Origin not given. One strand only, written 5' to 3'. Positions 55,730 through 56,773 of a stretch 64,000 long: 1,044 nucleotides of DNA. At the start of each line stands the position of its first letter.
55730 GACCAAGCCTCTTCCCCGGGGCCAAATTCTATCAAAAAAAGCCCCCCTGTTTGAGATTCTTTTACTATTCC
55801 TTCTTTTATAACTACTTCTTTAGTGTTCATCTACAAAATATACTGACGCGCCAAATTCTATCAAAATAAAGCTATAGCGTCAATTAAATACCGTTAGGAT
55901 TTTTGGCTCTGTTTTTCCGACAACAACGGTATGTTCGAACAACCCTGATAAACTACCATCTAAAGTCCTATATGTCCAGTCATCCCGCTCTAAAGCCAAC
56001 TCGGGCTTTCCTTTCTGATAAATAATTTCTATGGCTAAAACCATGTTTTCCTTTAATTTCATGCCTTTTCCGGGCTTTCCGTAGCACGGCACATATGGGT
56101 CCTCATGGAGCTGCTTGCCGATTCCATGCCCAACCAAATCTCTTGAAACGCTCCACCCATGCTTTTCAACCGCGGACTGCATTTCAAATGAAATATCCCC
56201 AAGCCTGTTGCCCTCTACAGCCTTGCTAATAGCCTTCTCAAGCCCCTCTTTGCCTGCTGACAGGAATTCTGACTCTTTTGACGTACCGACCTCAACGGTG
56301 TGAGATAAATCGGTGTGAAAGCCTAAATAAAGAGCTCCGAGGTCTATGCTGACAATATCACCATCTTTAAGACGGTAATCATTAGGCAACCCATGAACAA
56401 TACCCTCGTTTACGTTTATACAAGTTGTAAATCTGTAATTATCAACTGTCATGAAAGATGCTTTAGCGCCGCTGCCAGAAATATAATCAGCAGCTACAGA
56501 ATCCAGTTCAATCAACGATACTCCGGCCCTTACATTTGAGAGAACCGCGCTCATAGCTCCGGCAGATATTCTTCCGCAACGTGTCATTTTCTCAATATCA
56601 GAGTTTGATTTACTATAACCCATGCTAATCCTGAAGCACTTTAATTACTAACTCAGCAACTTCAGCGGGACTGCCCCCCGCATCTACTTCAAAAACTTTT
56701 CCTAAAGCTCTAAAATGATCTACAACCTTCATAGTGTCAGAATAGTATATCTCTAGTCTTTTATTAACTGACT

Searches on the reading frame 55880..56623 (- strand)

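Call 53: search_protein_families(library=pfam, proteins=[window:55880-56623:-], max_evalue=0.001)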
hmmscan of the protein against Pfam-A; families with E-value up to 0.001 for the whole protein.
window:55880-56623:- (247 aa): 1 family
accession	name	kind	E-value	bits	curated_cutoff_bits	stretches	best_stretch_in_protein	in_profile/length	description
PF00557.29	Peptidase_M24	-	9.3e-40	137.1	23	1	11-235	1-206/208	Metallopeptidase family M24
